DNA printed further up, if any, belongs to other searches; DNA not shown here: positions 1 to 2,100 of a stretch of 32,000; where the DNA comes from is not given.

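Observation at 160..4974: Two paralogous kinase-cytidylyltransferase fusions differ at the likely head-group pocket, suggesting two activated substrates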

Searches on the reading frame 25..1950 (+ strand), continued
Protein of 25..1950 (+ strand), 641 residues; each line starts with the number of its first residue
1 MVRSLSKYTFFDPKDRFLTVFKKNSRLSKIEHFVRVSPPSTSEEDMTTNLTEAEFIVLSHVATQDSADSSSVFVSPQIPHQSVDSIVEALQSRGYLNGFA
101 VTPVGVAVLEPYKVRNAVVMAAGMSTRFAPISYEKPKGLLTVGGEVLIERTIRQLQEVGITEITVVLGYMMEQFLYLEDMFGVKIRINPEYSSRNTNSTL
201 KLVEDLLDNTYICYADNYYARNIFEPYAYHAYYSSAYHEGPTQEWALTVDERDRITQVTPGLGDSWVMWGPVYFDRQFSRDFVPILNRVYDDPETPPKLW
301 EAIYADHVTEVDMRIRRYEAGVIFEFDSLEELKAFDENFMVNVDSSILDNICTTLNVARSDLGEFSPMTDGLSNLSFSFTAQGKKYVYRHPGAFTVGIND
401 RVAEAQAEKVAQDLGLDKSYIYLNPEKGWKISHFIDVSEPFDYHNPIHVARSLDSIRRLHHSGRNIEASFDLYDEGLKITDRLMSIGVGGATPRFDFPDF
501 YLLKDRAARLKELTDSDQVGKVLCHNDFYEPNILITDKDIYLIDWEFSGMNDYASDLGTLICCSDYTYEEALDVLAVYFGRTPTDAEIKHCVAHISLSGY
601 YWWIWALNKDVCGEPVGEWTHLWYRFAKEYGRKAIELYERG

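Call 20: find_homologous_proteins(query=window:160-1950:+, max_evalue=1e-20)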
Query window:160-1950:+ (596 aa): 2852 proteins with E <= 1e-20 among 8000 candidates; the best 120 are listed.
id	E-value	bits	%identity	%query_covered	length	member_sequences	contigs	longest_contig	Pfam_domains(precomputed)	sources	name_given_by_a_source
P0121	0.0e+0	1390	100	100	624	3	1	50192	PF00483.30,PF01633.27,PF12804.14,PF01636.30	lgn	-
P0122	1.8e-249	847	61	99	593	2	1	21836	PF00483.30,PF13412.13,PF01633.27,PF12804.14,PF01636.30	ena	-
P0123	9.7e-243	825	60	100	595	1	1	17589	PF00483.30,PF13412.13,PF12802.14,PF01633.27,PF12804.14,PF01636.30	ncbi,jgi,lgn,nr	ncbi:MAG: phosphotransferase [Propionibacteriaceae bacterium]|jgi:CTP:phosphocholine cytidylyltransf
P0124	7.2e-242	822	60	99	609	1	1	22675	PF00483.30,PF01047.29,PF13412.13,PF01633.27,PF12804.14,PF01636.30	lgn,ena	-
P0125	1.0e-240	818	58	99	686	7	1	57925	PF00483.30,PF01047.29,PF13412.13,PF01633.27,PF12804.14,PF01636.30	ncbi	-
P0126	9.1e-239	812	58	99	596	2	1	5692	PF00483.30,PF01633.27,PF12804.14,PF01636.30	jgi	-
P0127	3.8e-237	807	59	100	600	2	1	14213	PF00483.30,PF01978.26,PF12802.14,PF01633.27,PF12804.14,PF01636.30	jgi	jgi:CTP:phosphocholine cytidylyltransferase-like protein/thiamine kinase-like enzyme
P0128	5.7e-235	799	57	98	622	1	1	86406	PF00483.30,PF01047.29,PF13412.13,PF12802.14,PF01633.27,PF12804.14,PF01636.30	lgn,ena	-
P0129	1.1e-228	779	57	99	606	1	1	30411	PF00483.30,PF01633.27,PF12804.14,PF01636.30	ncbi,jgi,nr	ncbi:MAG: phosphotransferase [Bifidobacteriaceae bacterium]|jgi:CTP:phosphocholine cytidylyltransfer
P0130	4.6e-228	777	57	99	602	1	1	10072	PF00483.30,PF13412.13,PF12802.14,PF01633.27,PF12804.14,PF01636.30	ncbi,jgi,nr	ncbi:MAG: NTP transferase domain-containing protein [Bifidobacteriaceae bacterium]|jgi:CTP:phosphoch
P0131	6.0e-228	776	56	99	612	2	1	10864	PF00483.30,PF13412.13,PF12802.14,PF01633.27,PF02958.27,PF12804.14,PF01636.30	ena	-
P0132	2.5e-226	771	56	99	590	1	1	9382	PF00483.30,PF12802.14,PF01633.27,PF12804.14,PF01636.30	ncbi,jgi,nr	ncbi:MAG: phosphotransferase [Bifidobacteriaceae bacterium]|jgi:CTP:phosphocholine cytidylyltransfer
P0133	2.2e-225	768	56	99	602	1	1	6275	PF00483.30,PF12802.14,PF01633.27,PF12804.14,PF01636.30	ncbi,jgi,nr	ncbi:MAG: NTP transferase domain-containing protein [Bifidobacteriaceae bacterium]|jgi:CTP:phosphoch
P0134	1.9e-222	758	55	99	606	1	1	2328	PF00483.30,PF01633.27,PF12804.14,PF01636.30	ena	-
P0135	4.5e-221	754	54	100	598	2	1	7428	PF00483.30,PF12802.14,PF01633.27,PF12804.14,PF01636.30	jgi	-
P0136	1.2e-220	752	55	99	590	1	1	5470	PF00483.30,PF01047.29,PF13412.13,PF01633.27,PF12804.14,PF01636.30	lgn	-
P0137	5.5e-220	750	55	99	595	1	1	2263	PF00483.30,PF13412.13,PF12802.14,PF01633.27,PF13545.13,PF12804.14,PF01636.30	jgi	-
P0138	4.7e-217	740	57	93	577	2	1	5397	PF00483.30,PF01633.27,PF12804.14,PF01636.30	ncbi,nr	ncbi:MAG: phosphotransferase, partial [Actinomycetia bacterium]|nr:phosphotransferase [Actinomycetes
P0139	1.2e-213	729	54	94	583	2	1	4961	PF00483.30,PF01633.27,PF02958.27,PF12804.14,PF01636.30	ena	-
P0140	3.1e-213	728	55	98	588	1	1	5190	PF00483.30,PF05732.17,PF12802.14,PF01633.27,PF12804.14,PF01636.30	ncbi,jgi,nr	ncbi:MAG: phosphotransferase [Coriobacteriales bacterium]|jgi:CTP:phosphocholine cytidylyltransferas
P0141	4.7e-213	727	51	99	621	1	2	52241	PF00483.30,PF01633.27,PF12804.14,PF01636.30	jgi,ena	-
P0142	5.3e-212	724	53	99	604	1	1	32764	PF00483.30,PF24409.2,PF07914.18,PF01633.27,PF12804.14,PF01636.30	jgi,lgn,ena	-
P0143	1.0e-209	716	54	93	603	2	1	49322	PF00483.30,PF07914.18,PF01633.27,PF12804.14,PF01636.30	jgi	-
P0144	2.5e-209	715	51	99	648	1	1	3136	PF00483.30,PF24409.2,PF01633.27,PF12804.14,PF01636.30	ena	-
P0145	5.8e-209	714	52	100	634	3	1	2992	PF00483.30,PF24409.2,PF07914.18,PF01633.27,PF12804.14,PF01636.30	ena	-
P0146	5.8e-209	714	52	100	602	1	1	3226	PF00483.30,PF24409.2,PF01633.27,PF12804.14,PF01636.30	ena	-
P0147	7.4e-209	713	53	99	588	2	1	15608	PF00483.30,PF13412.13,PF12802.14,PF01633.27,PF12804.14,PF01636.30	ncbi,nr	ncbi:MAG: phosphotransferase [Coriobacteriales bacterium]|nr:phosphotransferase [Coriobacteriales ba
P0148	2.3e-208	712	52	100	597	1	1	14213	PF00483.30,PF24409.2,PF01633.27,PF12804.14,PF01636.30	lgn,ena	-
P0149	2.8e-207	708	51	99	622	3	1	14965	PF00483.30,PF24409.2,PF12802.14,PF01633.27,PF12804.14,PF01636.30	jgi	-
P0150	1.1e-206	706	51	99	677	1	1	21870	PF13412.13,PF24409.2,PF12802.14,PF01633.27,PF12804.14,PF01636.30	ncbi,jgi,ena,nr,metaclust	ncbi:MAG: phosphotransferase [Actinomycetia bacterium]|nr:phosphotransferase [Actinomycetes bacteriu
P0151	1.5e-206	706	53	99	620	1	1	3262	PF00483.30,PF01047.29,PF13412.13,PF12802.14,PF01633.27,PF12804.14,PF01636.30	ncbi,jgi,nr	ncbi:MAG: phosphotransferase [Coriobacteriales bacterium]|jgi:CTP:phosphocholine cytidylyltransferas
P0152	7.3e-206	703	52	94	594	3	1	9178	PF00483.30,PF07914.18,PF01633.27,PF12804.14,PF01636.30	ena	-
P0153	3.0e-205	701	54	99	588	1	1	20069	PF00483.30,PF01633.27,PF12804.14,PF01636.30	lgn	-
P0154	3.7e-205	701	51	99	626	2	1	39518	PF00483.30,PF01633.27,PF12804.14,PF01636.30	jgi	-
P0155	4.3e-205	701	50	100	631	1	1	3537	PF00483.30,PF01633.27,PF12804.14,PF01636.30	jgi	-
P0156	1.2e-204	699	52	99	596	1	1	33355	PF00483.30,PF01047.29,PF01633.27,PF12804.14,PF01636.30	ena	-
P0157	1.5e-204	699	52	100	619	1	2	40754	PF00483.30,PF24409.2,PF01633.27,PF12804.14,PF01636.30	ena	-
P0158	1.8e-204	699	53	99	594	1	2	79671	PF00483.30,PF13412.13,PF01633.27,PF12804.14,PF01636.30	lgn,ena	-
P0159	2.2e-204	698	52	99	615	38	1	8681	PF00483.30,PF01047.29,PF13412.13,PF12802.14,PF01633.27,PF12804.14,PF01636.30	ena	-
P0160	2.5e-204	698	52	99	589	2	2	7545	PF00483.30,PF13412.13,PF12802.14,PF01633.27,PF12804.14,PF01636.30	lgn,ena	-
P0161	4.5e-204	697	50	100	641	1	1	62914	PF00483.30,PF01047.29,PF24409.2,PF12802.14,PF01633.27,PF12804.14,PF01636.30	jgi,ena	-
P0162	4.9e-204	697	52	98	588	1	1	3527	PF00483.30,PF13412.13,PF12802.14,PF01633.27,PF12804.14,PF01636.30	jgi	-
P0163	1.5e-203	696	51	99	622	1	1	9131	PF00483.30,PF13412.13,PF12802.14,PF01633.27,PF12804.14,PF01636.30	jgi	jgi:CTP:phosphocholine cytidylyltransferase-like protein/thiamine kinase-like enzyme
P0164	1.9e-203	695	52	100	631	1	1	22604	PF00483.30,PF01633.27,PF12804.14,PF01636.30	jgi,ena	-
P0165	2.0e-203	695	53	99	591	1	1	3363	PF00483.30,PF13412.13,PF12802.14,PF01633.27,PF12804.14,PF01636.30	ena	-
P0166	2.4e-203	695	54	99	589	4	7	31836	PF00483.30,PF01633.27,PF12804.14,PF01636.30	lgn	-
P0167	4.7e-203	694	53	99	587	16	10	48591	PF00483.30,PF13412.13,PF24409.2,PF12802.14,PF01633.27,PF12804.14,PF01636.30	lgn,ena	-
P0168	1.5e-202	692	53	99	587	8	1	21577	PF00483.30,PF01633.27,PF12804.14,PF01636.30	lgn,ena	-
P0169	5.3e-202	691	53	99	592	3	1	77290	PF00483.30,PF13412.13,PF01633.27,PF12804.14,PF01636.30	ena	-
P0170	8.2e-202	690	53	99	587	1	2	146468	PF00483.30,PF01633.27,PF12804.14,PF01636.30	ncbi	-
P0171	2.2e-201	689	53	99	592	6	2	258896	PF00483.30,PF01633.27,PF12804.14,PF01636.30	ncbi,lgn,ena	-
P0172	2.2e-201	689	54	93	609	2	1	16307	PF00483.30,PF24409.2,PF01633.27,PF12804.14,PF01636.30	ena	-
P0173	6.1e-201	687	52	99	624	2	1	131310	PF00483.30,PF12802.14,PF01633.27,PF12804.14,PF01636.30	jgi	jgi:CTP:phosphocholine cytidylyltransferase-like protein/thiamine kinase-like enzyme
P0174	9.5e-201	686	52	99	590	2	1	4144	PF00483.30,PF13412.13,PF12802.14,PF01633.27,PF12804.14,PF01636.30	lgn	-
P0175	9.7e-201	686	53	98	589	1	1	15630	PF00483.30,PF01633.27,PF12804.14,PF01636.30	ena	-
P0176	9.8e-201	686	52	99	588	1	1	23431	PF00483.30,PF01633.27,PF12804.14,PF01636.30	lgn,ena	-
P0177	1.2e-200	686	52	99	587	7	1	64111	PF00483.30,PF01633.27,PF12804.14,PF01636.30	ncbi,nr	ncbi:MAG: phosphotransferase [Eggerthellales bacterium]|nr:phosphotransferase [Eggerthellales bacter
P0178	1.8e-200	686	52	99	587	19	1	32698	PF00483.30,PF13412.13,PF01633.27,PF12804.14,PF01636.30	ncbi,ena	-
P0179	2.7e-200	685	52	99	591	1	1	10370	PF00483.30,PF01633.27,PF12804.14,PF01636.30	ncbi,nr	ncbi:MAG TPA: MarR family transcriptional regulator [Coriobacteriia bacterium]|nr:MarR family transc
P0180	3.8e-200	684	53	99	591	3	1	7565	PF00483.30,PF13412.13,PF01633.27,PF02958.27,PF12804.14,PF01636.30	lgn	-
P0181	5.9e-200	684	54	93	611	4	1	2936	PF00483.30,PF01633.27,PF12804.14,PF01636.30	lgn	-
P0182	1.8e-199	682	52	99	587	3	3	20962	PF00483.30,PF13412.13,PF01633.27,PF12804.14,PF01636.30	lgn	-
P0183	1.9e-199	682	52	99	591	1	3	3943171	PF00483.30,PF24409.2,PF01633.27,PF12804.14,PF01636.30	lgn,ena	-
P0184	2.3e-199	682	51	98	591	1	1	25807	PF00483.30,PF13412.13,PF12802.14,PF01633.27,PF12804.14,PF01636.30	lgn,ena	-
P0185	3.0e-199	681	53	99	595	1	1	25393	PF00483.30,PF01633.27,PF12804.14,PF01636.30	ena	-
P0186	3.0e-199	681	52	99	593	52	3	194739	PF00483.30,PF01633.27,PF12804.14,PF01636.30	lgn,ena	-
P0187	3.2e-199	681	53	99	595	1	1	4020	PF00483.30,PF01633.27,PF12804.14,PF01636.30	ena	-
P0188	3.5e-199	681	53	99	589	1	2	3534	PF00483.30,PF01633.27,PF12804.14,PF01636.30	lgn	-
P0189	4.1e-199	681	53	99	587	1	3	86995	PF00483.30,PF13412.13,PF01633.27,PF12804.14,PF01636.30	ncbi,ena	-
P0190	4.3e-199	681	53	99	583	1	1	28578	PF00483.30,PF01633.27,PF12804.14,PF01636.30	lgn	-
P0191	6.5e-199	680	51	100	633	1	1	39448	PF00483.30,PF24409.2,PF01633.27,PF12804.14,PF01636.30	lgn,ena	-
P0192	2.0e-198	679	52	98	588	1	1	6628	PF00483.30,PF24409.2,PF01633.27,PF12804.14,PF01636.30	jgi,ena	-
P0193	3.2e-198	678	52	99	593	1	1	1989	PF00483.30,PF13412.13,PF12802.14,PF01633.27,PF12804.14,PF01636.30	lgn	-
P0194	3.6e-198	678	51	99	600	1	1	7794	PF00483.30,PF01633.27,PF12804.14,PF01636.30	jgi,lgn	jgi:CTP:phosphocholine cytidylyltransferase-like protein/thiamine kinase-like enzyme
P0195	5.5e-198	677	53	99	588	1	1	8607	PF00483.30,PF01633.27,PF12804.14,PF01636.30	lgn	-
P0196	8.8e-198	677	53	99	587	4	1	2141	PF00483.30,PF01633.27,PF12804.14,PF01636.30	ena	-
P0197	1.2e-197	676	52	99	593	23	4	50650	PF00483.30,PF12802.14,PF01633.27,PF12804.14,PF01636.30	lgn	-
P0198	1.3e-197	676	51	100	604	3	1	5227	PF00483.30,PF13412.13,PF12802.14,PF01633.27,PF12804.14,PF01636.30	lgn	-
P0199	2.5e-197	675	52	99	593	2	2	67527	PF00483.30,PF13412.13,PF01633.27,PF12804.14,PF01636.30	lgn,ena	-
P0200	3.4e-197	675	51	99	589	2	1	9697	PF00483.30,PF13412.13,PF09339.17,PF12802.14,PF01633.27,PF12804.14,PF01636.30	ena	-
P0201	1.1e-196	673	52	98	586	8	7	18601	PF00483.30,PF13412.13,PF01633.27,PF12804.14,PF01636.30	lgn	-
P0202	1.1e-196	673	53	99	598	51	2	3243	PF00483.30,PF13412.13,PF01633.27,PF12804.14,PF01636.30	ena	-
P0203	1.2e-196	673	50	99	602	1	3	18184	PF00483.30,PF13412.13,PF01633.27,PF12804.14,PF01636.30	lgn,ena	-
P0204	1.6e-196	672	52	98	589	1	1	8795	PF00483.30,PF13412.13,PF12802.14,PF01633.27,PF12804.14,PF01636.30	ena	-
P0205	1.6e-196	672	52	99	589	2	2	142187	PF00483.30,PF13412.13,PF01978.26,PF01633.27,PF12804.14,PF01636.30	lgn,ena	-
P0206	2.1e-196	672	52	99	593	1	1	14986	PF00483.30,PF13412.13,PF01633.27,PF12804.14,PF01636.30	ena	-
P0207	2.1e-196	672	52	99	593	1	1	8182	PF00483.30,PF01633.27,PF12804.14,PF01636.30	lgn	-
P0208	3.5e-196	671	51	98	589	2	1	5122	PF00483.30,PF13412.13,PF12802.14,PF01633.27,PF12804.14,PF01636.30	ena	-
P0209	3.9e-196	671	52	99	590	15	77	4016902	PF00483.30,PF13412.13,PF01633.27,PF12804.14,PF01636.30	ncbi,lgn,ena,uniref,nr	ncbi:NTP transferase domain-containing protein [Raoultibacter timonensis]|uniref:Choline kinase n=1 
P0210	3.9e-196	671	51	99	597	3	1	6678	PF00483.30,PF01633.27,PF12804.14,PF01636.30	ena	-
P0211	5.5e-196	671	51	99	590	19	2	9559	PF00483.30,PF13412.13,PF01633.27,PF12804.14,PF01636.30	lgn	-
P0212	7.4e-196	670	52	99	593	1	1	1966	PF00483.30,PF13412.13,PF01633.27,PF12804.14,PF01636.30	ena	-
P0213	9.2e-196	670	52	99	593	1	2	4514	PF00483.30,PF13412.13,PF01633.27,PF12804.14,PF01636.30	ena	-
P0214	9.4e-196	670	52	99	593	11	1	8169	PF00483.30,PF13412.13,PF01633.27,PF12804.14,PF01636.30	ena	-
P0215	1.0e-195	670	51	99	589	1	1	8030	PF00483.30,PF13412.13,PF01633.27,PF12804.14,PF01636.30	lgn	-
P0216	1.0e-195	670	52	99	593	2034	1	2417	PF00483.30,PF13412.13,PF01633.27,PF12804.14,PF01636.30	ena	-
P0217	1.1e-195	670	51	99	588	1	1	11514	PF00483.30,PF13412.13,PF01978.26,PF12802.14,PF01633.27,PF12804.14,PF01636.30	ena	-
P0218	1.5e-195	669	52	99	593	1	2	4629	PF00483.30,PF13412.13,PF01633.27,PF12804.14,PF01636.30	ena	-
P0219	1.6e-195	669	51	99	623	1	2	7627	PF01633.27,PF12804.14,PF01636.30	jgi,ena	-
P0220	1.9e-195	669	51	99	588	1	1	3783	PF00483.30,PF01047.29,PF13412.13,PF01633.27,PF02958.27,PF12804.14,PF01636.30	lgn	-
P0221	2.0e-195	669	51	99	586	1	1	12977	PF00483.30,PF01633.27,PF12804.14,PF01636.30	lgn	-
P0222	2.2e-195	669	52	99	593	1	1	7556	PF00483.30,PF13412.13,PF01633.27,PF12804.14,PF01636.30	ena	-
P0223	2.8e-195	668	60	84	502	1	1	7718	PF00483.30,PF13412.13,PF12802.14,PF01633.27,PF12804.14,PF01636.30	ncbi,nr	ncbi:MAG: NTP transferase domain-containing protein, partial [Propionibacteriaceae bacterium]|nr:NTP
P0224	3.1e-195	668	52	99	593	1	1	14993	PF00483.30,PF13412.13,PF01633.27,PF12804.14,PF01636.30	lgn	-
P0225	3.1e-195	668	52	99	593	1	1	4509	PF00483.30,PF13412.13,PF01633.27,PF12804.14,PF01636.30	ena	-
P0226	3.3e-195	668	51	99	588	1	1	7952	PF00483.30,PF13412.13,PF24409.2,PF12802.14,PF01633.27,PF13545.13,PF12804.14,PF01636.30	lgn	-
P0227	3.4e-195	668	54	94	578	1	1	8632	PF00483.30,PF01633.27,PF12804.14,PF01636.30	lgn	-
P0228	3.6e-195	668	52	99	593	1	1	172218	PF00483.30,PF13412.13,PF01633.27,PF12804.14,PF01636.30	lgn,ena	-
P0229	3.7e-195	668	51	99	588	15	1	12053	PF00483.30,PF01633.27,PF02958.27,PF12804.14,PF01636.30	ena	-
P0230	5.9e-195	667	52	99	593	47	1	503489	PF00483.30,PF13412.13,PF01633.27,PF12804.14,PF01636.30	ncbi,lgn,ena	-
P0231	6.9e-195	667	52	99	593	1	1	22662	PF00483.30,PF13412.13,PF01633.27,PF12804.14,PF01636.30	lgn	-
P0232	7.2e-195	667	52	99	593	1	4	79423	PF00483.30,PF13412.13,PF01633.27,PF12804.14,PF01636.30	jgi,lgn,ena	-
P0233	7.7e-195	667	53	94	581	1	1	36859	PF00483.30,PF01633.27,PF12804.14,PF01636.30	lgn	-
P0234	8.6e-195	667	51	99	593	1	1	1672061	PF00483.30,PF13412.13,PF01633.27,PF12804.14,PF01636.30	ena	-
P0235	1.1e-194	666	51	99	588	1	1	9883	PF00483.30,PF13412.13,PF24409.2,PF12802.14,PF01633.27,PF13545.13,PF12804.14,PF01636.30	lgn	-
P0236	1.4e-194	666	52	99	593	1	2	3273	PF00483.30,PF13412.13,PF01633.27,PF12804.14,PF01636.30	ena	-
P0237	1.6e-194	666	51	99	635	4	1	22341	PF00483.30,PF01633.27,PF12804.14,PF01636.30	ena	-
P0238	1.7e-194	666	52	99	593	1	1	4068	PF00483.30,PF13412.13,PF01633.27,PF12804.14,PF01636.30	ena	-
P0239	1.9e-194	666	51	99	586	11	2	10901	PF00483.30,PF12802.14,PF01633.27,PF12804.14,PF01636.30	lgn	-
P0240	2.5e-194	665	52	99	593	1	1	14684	PF00483.30,PF13412.13,PF01633.27,PF12804.14,PF01636.30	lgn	-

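Call 42: search_protein_families(library=pfam, proteins=[L001:3171-4304:+, L001:6311-7108:-, L007:9840-10832:+, L007:11028-12320:+, L008:9769-12045:+, L008:6815-8020:-, L010:9973-11397:+, L010:5593-7767:+, L013:9780-11219:+, L013:6822-7934:+], max_evalue=0.001)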
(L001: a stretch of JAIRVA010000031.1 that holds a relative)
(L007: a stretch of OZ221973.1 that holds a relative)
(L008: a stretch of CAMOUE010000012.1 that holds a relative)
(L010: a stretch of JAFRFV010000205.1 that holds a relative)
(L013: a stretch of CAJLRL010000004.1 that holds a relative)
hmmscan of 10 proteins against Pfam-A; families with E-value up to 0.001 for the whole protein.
L001:3171-4304:+ (377 aa): 0 families

L001:6311-7108:- (265 aa): 1 family
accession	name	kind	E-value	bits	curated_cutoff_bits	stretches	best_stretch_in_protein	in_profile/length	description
PF04012.17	PspA_IM30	-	5.3e-36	124.7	33.9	1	6-236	1-216/220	PspA/IM30 family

L007:9840-10832:+ (330 aa): 2 families
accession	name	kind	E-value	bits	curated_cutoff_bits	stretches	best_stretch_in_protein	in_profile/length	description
PF00892.27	EamA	-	3.1e-23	83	28.2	2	4-146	7-133/135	EamA-like transporter family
PF03151.22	TPT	-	2e-07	31.1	30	1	48-203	41-190/291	Triose-phosphate Transporter family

L007:11028-12320:+ (430 aa): 1 family
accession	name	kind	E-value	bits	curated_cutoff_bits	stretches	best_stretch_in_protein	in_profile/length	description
PF10066.14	DUF2304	-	4.6e-26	91.6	25.5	1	317-420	2-105/106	Uncharacterized conserved protein (DUF2304)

L008:9769-12045:+ (758 aa): 7 families
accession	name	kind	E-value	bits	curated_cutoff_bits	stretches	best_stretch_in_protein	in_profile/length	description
PF00535.33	Glycos_transf_2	-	1.4e-29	103.6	23.3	1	9-121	1-114/168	Glycosyl transferase family 2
PF13692.12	Glyco_trans_1_4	-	1.9e-23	83.7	27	1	526-666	4-142/142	Glycosyl transferases group 1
PF00534.26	Glycos_transf_1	-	1.9e-22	80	26.4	1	526-677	18-169/172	Glycosyl transferases group 1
PF13439.12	Glyco_transf_4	-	1.2e-12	48.6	28.5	1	353-510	1-167/170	Glycosyltransferase Family 4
PF13579.12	Glyco_trans_4_4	-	1.1e-08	36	29.7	1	354-491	1-138/158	Glycosyl transferase 4-like domain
PF10111.15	Glyco_tranf_2_2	-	5.1e-08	33.2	27.3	1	9-110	1-105/276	Glycosyltransferase like family 2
PF20706.3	GT4-conflict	-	1.6e-05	24.5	26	1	525-672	199-363/385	Family 4 Glycosyltransferase in conflict systems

L008:6815-8020:- (401 aa): 0 families

L010:9973-11397:+ (474 aa): 1 family
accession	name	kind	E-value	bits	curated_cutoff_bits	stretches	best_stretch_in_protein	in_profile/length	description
PF02133.21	Transp_cyt_pur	-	2.8e-18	66.4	23.5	1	32-427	17-422/440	Permease for cytosine/purines, uracil, thiamine, allantoin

L010:5593-7767:+ (724 aa): 2 families
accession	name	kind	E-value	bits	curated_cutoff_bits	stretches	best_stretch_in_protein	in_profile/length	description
PF09479.16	Flg_new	-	6e-08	33.1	27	1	615-680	2-65/65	Listeria-Bacteroides repeat domain (List_Bact_rpt)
PF13519.12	VWA_2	-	0.00029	21.9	27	0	97-216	1-106/107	von Willebrand factor type A domain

L013:9780-11219:+ (479 aa): 2 families
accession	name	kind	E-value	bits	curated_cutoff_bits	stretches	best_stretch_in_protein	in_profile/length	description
PF13520.12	AA_permease_2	-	3.2e-41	142.1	27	1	13-415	2-401/427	Amino acid permease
PF00324.27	AA_permease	-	6.2e-31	108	24.6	1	21-415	6-416/470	Amino acid permease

L013:6822-7934:+ (370 aa): 2 families
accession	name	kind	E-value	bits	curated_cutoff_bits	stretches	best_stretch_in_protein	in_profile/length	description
PF04488.21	Gly_transf_sug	-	1.1e-14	55.3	23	1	155-238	1-92/93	Glycosyltransferase sugar-binding region containing DXD motif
PF05704.18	Caps_synth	-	1.1e-11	45.1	24.5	1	135-239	41-150/278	Capsular polysaccharide synthesis protein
